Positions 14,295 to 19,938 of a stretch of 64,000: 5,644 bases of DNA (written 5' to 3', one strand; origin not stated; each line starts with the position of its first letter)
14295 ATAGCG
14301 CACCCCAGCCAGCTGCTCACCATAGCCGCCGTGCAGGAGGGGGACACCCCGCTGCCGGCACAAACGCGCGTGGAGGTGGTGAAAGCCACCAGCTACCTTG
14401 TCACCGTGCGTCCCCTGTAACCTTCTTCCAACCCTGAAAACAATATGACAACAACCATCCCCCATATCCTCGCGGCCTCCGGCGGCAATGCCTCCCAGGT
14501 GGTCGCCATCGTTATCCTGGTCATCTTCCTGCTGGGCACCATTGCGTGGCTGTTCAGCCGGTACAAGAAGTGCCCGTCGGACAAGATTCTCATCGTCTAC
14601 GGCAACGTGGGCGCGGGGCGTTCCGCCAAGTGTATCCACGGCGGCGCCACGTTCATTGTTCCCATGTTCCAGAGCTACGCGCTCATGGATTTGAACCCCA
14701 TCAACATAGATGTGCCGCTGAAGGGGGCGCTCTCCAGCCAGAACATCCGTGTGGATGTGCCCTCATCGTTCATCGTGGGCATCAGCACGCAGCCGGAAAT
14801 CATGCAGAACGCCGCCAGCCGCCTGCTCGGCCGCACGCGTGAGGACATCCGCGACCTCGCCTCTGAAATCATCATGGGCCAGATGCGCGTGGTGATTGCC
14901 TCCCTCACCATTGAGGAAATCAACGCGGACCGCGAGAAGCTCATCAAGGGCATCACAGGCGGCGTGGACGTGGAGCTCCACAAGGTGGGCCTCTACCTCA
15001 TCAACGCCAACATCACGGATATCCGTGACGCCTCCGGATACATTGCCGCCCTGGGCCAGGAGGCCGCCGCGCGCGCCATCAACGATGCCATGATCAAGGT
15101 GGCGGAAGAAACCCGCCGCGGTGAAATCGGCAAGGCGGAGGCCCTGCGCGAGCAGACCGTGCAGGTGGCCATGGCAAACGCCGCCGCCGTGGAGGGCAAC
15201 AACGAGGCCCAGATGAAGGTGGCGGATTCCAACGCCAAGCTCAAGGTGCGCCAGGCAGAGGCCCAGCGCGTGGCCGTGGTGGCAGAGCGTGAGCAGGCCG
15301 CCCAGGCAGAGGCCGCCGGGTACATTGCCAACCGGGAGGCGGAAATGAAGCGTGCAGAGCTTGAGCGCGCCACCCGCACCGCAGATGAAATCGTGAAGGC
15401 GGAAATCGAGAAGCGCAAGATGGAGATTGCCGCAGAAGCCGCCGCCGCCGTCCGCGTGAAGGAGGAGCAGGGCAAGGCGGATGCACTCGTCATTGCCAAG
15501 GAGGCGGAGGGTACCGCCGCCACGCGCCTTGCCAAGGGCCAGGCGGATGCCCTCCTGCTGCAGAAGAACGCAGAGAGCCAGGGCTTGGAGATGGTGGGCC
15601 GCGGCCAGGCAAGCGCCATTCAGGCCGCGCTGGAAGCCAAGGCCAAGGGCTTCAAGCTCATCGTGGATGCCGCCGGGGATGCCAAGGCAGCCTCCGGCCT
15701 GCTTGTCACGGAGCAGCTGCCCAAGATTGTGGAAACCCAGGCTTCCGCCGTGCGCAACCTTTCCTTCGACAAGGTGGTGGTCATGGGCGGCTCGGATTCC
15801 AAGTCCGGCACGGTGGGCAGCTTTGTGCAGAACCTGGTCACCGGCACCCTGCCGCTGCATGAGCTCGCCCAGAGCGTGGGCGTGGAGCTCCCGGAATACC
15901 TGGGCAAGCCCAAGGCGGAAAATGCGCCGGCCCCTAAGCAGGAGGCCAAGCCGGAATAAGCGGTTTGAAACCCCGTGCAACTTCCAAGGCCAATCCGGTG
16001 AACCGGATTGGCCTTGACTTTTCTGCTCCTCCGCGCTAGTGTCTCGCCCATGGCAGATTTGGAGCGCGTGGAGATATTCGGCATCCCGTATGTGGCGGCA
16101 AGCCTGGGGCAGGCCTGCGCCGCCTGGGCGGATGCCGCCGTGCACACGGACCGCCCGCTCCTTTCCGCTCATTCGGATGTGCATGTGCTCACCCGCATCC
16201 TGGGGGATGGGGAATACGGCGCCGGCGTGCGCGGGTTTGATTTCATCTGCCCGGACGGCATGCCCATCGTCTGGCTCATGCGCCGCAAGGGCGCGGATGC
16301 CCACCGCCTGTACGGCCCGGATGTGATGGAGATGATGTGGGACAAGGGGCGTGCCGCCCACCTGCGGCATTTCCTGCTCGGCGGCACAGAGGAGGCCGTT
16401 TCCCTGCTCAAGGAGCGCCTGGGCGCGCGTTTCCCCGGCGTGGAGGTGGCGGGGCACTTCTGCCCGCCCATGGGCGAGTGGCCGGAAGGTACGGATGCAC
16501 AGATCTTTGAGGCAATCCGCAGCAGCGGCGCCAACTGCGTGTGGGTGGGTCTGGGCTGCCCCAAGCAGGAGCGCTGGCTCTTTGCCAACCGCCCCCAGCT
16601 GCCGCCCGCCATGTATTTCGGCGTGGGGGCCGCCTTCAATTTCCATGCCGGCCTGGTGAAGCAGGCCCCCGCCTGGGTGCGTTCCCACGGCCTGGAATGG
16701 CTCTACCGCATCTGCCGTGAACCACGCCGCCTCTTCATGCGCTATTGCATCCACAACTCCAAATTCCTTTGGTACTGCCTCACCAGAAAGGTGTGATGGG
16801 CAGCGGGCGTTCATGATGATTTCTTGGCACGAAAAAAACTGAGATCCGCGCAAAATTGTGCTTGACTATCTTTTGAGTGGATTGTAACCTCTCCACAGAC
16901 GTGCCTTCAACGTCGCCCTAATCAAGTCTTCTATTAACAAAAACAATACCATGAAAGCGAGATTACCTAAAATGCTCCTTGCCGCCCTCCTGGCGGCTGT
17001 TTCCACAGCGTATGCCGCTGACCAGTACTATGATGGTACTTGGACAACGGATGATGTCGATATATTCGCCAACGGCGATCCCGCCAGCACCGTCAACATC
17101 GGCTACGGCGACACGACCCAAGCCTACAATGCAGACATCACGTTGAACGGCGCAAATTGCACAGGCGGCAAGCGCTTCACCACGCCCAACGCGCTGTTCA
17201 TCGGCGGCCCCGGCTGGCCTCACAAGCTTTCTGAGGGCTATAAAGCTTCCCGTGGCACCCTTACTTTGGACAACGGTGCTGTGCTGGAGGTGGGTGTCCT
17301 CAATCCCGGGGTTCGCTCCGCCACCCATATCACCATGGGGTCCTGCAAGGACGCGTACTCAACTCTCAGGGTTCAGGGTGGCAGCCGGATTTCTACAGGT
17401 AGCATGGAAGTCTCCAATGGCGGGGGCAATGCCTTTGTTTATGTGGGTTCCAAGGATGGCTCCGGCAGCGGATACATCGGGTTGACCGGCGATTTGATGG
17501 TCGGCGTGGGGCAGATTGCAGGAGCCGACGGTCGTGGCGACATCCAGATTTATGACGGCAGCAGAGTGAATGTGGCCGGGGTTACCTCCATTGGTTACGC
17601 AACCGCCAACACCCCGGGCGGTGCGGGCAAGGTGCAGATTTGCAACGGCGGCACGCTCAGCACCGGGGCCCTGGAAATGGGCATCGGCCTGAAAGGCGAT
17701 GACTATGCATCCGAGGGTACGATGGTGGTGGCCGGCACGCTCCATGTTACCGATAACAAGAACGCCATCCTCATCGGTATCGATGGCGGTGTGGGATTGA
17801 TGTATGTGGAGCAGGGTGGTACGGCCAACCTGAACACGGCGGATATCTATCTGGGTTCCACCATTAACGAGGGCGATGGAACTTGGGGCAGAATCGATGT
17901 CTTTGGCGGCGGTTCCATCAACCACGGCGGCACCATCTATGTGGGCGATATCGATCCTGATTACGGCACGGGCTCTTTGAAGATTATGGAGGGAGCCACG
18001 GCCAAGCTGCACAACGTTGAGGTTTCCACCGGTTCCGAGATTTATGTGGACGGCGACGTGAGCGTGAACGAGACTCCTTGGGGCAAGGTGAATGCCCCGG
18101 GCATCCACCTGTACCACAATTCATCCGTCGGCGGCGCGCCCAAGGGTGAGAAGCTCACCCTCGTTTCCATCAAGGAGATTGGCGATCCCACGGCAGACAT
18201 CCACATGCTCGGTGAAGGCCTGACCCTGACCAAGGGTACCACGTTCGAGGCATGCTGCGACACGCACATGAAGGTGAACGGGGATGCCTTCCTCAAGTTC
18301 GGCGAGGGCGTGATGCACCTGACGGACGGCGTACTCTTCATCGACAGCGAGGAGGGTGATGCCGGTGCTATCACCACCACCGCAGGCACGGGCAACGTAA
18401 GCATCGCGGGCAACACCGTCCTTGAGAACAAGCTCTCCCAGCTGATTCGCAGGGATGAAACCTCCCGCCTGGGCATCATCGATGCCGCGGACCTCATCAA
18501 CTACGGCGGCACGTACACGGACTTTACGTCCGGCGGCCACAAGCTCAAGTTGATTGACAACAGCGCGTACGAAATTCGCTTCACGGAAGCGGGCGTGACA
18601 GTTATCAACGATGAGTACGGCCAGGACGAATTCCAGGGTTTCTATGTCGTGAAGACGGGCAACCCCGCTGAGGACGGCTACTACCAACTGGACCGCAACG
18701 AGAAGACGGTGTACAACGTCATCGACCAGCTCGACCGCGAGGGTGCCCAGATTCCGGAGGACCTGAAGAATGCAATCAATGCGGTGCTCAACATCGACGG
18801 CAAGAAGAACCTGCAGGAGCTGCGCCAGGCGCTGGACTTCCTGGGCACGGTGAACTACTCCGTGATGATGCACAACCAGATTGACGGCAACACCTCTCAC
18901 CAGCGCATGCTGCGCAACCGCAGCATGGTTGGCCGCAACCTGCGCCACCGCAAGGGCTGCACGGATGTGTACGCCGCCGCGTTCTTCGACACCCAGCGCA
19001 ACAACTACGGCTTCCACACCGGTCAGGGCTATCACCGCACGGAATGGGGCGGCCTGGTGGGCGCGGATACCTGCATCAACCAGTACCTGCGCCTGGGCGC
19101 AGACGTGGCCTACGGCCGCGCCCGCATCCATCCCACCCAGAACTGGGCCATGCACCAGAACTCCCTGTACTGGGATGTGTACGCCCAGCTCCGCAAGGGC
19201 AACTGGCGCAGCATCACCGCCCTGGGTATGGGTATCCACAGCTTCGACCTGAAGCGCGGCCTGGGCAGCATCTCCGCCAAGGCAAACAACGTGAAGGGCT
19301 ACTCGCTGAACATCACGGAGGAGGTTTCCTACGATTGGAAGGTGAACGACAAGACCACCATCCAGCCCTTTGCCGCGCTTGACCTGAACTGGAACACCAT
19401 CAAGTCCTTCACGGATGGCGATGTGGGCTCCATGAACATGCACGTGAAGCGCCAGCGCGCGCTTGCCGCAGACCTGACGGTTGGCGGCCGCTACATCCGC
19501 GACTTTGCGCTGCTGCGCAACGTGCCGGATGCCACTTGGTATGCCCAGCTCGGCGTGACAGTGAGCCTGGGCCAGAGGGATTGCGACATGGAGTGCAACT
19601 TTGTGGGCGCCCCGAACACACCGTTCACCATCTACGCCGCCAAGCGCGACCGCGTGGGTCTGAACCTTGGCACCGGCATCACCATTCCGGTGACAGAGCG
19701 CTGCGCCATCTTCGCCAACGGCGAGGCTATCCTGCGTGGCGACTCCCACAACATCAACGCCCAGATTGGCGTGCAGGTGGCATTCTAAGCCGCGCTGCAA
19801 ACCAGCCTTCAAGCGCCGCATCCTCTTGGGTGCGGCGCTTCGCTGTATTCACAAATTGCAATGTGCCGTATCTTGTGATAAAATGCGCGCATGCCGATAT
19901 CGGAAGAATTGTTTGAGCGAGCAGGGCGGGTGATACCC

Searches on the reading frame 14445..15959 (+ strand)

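Call 53: search_protein_families(library=pfam, proteins=[window:14445-15959:+], max_evalue=10)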
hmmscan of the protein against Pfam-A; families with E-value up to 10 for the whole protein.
window:14445-15959:+ (504 aa): 4 families
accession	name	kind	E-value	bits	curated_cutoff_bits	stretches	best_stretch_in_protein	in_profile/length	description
PF01145.31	Band_7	-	3.8e-25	89.4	23.6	1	44-222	4-174/176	SPFH domain / Band 7 family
PF09140.17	MipZ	-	0.00024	20.9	20.7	1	284-389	38-144/262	ATPase MipZ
PF06242.16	TrcR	-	0.039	14.5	22.2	1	238-322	23-105/139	Transcriptional cell cycle regulator TrcR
PF25351.1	PH_BUD3_C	-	0.53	10.6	27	1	274-327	112-166/175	BUD3 C-terminal PH domain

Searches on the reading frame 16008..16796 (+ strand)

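Call 20: search_protein_families(library=ncbifam, proteins=[window:16008-16796:+], max_evalue=0.001)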
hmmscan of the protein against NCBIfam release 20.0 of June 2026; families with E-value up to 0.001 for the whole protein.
window:16008-16796:+ (262 aa): 4 families
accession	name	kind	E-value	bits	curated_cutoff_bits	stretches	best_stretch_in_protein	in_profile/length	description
TIGR00696.1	wecG_tagA_cpsF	superfamily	1.2e-43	148.9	69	1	78-250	7-177/178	WecB/TagA/CpsF family glycosyltransferase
NF041872.1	EPS_EpsA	equivalog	5.8e-30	104.5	500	1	83-254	79-251/265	exopolysaccharide biosynthesis glycosyltransferase EpsA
NF002980.1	PRK03692.1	equivalog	4.9e-28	98.2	323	1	79-261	61-239/240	lipopolysaccharide N-acetylmannosaminouronosyltransferase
NF041710.1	UDPacetylman_taseTarA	equivalog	8.1e-24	84.4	350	1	69-243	58-228/247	N-acetylglucosaminyldiphosphoundecaprenol N-acetyl-beta-D-mannosaminyltransferase TarA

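Call 21: search_protein_families(library=pfam, proteins=[window:16008-16796:+], max_evalue=0.001)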
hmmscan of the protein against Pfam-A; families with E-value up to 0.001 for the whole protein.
window:16008-16796:+ (262 aa): 1 family
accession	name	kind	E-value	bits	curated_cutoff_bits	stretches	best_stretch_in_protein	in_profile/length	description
PF03808.19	Glyco_tran_WecG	-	3.7e-54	183.5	27.4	1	78-246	2-168/168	Glycosyl transferase WecG/TagA/CpsF family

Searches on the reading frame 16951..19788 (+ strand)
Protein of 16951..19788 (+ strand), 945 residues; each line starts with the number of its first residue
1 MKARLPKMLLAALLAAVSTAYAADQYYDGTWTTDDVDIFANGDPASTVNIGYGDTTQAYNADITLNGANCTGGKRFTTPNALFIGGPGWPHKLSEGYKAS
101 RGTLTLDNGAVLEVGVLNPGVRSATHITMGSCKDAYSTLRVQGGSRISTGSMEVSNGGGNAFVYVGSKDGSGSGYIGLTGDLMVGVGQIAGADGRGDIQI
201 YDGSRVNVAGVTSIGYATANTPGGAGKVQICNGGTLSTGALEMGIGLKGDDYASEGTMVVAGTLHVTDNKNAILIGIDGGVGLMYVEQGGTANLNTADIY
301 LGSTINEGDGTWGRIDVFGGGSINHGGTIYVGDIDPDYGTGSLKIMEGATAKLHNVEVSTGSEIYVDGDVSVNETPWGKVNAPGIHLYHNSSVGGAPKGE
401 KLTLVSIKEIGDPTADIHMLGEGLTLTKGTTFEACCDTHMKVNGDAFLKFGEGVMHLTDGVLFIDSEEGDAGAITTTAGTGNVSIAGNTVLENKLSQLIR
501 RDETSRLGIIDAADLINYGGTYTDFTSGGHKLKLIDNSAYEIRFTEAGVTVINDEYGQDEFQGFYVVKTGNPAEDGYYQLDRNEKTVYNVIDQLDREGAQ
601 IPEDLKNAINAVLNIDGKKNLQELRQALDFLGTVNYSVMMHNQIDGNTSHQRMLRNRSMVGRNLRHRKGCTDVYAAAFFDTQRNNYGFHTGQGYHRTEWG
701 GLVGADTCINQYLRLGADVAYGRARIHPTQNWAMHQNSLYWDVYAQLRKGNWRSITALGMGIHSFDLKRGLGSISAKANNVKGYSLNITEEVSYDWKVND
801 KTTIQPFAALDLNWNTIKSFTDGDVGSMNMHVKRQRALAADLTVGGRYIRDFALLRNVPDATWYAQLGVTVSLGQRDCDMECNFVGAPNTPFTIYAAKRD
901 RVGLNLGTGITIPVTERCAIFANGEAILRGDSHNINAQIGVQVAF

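Call 20: search_protein_families(library=ncbifam, proteins=[window:16951-19788:+], max_evalue=0.001)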
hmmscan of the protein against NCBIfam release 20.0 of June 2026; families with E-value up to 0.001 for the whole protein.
window:16951-19788:+ (945 aa): 0 families

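Call 21: search_protein_families(library=pfam, proteins=[window:16951-19788:+], max_evalue=0.001)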
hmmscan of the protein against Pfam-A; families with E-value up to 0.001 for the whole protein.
window:16951-19788:+ (945 aa): 1 family
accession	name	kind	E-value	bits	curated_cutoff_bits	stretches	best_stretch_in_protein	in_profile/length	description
PF03797.25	Autotransporter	-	2.5e-28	100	26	1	690-924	17-254/255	Autotransporter beta-domain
